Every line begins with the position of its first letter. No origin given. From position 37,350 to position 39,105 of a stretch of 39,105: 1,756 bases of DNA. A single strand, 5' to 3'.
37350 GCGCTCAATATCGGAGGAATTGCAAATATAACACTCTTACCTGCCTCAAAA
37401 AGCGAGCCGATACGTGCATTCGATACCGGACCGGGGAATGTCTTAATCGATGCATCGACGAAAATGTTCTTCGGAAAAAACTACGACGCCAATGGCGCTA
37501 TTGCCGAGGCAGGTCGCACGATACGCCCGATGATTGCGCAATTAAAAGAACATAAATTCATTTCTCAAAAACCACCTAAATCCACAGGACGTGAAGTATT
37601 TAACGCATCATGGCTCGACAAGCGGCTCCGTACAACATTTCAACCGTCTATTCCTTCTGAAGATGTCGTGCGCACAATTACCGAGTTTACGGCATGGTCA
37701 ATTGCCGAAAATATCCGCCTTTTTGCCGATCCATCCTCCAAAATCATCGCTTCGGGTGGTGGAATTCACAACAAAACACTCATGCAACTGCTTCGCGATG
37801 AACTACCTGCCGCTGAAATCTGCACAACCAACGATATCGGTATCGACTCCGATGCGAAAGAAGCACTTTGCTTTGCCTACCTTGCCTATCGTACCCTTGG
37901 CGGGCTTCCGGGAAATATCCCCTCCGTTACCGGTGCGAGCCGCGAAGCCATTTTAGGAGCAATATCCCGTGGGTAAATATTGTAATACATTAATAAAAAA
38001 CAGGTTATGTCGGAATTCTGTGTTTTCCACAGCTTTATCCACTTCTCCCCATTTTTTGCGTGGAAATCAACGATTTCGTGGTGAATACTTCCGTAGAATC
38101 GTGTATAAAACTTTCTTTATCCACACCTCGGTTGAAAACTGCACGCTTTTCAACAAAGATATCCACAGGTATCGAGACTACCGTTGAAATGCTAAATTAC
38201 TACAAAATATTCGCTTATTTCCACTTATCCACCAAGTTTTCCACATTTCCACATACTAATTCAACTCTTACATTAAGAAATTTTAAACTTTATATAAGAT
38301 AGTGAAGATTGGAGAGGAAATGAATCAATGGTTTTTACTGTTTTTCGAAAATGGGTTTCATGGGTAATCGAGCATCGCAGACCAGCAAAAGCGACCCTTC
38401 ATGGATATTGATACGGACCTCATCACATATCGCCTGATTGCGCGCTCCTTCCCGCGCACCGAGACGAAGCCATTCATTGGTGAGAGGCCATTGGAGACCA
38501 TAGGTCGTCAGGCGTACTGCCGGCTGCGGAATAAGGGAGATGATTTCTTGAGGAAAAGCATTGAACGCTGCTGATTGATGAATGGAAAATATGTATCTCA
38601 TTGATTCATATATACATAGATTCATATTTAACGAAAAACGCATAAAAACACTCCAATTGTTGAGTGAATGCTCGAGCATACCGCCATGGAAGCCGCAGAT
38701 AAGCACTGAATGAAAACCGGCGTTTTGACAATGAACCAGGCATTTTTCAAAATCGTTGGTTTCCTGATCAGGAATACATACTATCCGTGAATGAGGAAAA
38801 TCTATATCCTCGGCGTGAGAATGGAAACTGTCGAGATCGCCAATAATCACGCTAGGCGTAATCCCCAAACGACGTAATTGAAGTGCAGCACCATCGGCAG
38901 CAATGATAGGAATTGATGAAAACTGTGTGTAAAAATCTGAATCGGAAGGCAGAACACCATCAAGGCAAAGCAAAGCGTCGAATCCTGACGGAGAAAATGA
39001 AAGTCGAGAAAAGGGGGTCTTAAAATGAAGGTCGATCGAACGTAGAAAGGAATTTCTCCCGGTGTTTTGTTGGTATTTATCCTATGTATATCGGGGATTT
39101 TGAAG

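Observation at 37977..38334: DnaA-box cluster plus AT-rich tracts in a 358-bp spacer between convergent genes: candidate replication origin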

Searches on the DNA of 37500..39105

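Call 19: search_rna_families(source=window, start=37500, end=39105, threshold=evalue, max_evalue=1)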
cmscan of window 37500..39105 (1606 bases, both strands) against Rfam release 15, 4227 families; matches with E-value up to 1: 0.
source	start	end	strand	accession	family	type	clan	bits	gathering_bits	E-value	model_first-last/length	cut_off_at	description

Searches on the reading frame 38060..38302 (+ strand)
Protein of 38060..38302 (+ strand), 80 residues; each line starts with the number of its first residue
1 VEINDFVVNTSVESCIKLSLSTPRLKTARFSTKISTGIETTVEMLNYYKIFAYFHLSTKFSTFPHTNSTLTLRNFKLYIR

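Call 8: search_protein_families(library=pfam, proteins=[window:38060-38302:+])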
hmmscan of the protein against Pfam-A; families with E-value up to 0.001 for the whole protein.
window:38060-38302:+ (80 aa): 0 families
